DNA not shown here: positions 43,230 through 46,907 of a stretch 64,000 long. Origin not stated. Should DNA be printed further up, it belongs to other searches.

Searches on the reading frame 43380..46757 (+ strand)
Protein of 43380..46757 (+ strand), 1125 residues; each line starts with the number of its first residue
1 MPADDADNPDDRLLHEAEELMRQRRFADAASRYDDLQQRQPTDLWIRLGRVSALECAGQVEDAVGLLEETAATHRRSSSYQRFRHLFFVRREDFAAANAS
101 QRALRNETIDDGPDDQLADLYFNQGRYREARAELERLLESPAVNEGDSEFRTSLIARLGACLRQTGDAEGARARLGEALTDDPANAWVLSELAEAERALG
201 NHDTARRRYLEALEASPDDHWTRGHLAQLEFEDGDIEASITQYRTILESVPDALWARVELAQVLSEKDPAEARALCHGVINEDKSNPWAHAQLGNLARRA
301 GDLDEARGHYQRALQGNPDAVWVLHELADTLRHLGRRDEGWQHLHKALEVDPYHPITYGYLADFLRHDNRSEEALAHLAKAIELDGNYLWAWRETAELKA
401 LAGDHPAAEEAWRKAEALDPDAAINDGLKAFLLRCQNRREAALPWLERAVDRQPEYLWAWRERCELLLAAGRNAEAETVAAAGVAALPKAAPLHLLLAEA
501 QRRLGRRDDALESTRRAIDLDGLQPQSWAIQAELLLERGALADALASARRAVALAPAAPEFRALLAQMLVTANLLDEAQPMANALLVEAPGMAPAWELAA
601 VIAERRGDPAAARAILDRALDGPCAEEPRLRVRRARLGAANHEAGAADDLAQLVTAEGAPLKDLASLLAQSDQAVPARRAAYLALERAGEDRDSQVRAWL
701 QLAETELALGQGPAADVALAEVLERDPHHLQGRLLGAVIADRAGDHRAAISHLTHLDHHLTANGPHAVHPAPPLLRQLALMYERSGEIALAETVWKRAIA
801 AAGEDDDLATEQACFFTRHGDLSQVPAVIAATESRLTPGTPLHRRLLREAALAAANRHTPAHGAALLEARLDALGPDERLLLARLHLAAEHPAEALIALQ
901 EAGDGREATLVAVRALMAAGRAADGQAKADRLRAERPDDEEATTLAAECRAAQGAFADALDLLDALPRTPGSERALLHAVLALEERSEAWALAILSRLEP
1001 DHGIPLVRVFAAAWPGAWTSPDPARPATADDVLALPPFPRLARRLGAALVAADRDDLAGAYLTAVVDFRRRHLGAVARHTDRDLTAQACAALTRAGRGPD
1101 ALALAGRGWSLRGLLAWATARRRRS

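Call 40: search_protein_families(library=pfam, proteins=[window:43380-46757:+], max_evalue=0.00001)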
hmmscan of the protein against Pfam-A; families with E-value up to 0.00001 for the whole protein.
window:43380-46757:+ (1125 aa): 16 families
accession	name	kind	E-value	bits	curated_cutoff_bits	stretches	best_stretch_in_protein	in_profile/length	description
PF14559.12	TPR_19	-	5.2e-45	152.1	25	1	163-219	2-58/68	Tetratricopeptide repeat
PF13428.12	TPR_14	-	4.6e-38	126.2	23.5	1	287-329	1-43/44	Tetratricopeptide repeat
PF07719.23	TPR_2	-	2.2e-34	115.1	27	0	289-318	3-32/34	Tetratricopeptide repeat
PF13431.12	TPR_17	-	8.2e-29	97.9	24.4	0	346-375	4-33/34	Tetratricopeptide repeat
PF13432.12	TPR_16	-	2.6e-27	95.3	32.7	0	495-559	1-65/65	Tetratricopeptide repeat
PF13181.12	TPR_8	-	1.6e-22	78.2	25.7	0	116-139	6-29/34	Tetratricopeptide repeat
PF13414.12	TPR_11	-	2.3e-22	78.8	26.8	0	294-331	1-38/42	TPR repeat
PF13424.12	TPR_12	-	3.2e-22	78.9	30.1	1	186-248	3-73/77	Tetratricopeptide repeat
PF00515.34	TPR_1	-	2.7e-21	74.8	27.8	0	288-315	2-29/34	Tetratricopeptide repeat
PF24575.1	TPR_Slam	-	3.6e-12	47.1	35.2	0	232-270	59-97/104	Surface lipoprotein assembly modifier, N-terminal TPR repeats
PF25064.1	ARM_TT21_5th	-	1.4e-11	45.2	27.8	0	293-381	7-98/117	TT21 fifth ARM repeats domain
PF23914.1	TPR_CcmH_CycH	-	6.6e-11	42.7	42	0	522-618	47-146/158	Cytochrome c-type biogenesis protein H TPR domain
PF13174.12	TPR_6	-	3e-09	37.4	26.3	0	116-139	5-28/33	Tetratricopeptide repeat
PF22860.2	DUF7017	-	5.2e-08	33.4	27.5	0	187-289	2-107/141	Domain of unknown function (DUF7017)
PF25063.1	ARM_TT21_C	-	2.9e-06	27.7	35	0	266-317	108-159/209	Tetratricopeptide repeat protein 21 C-terminal ARM domain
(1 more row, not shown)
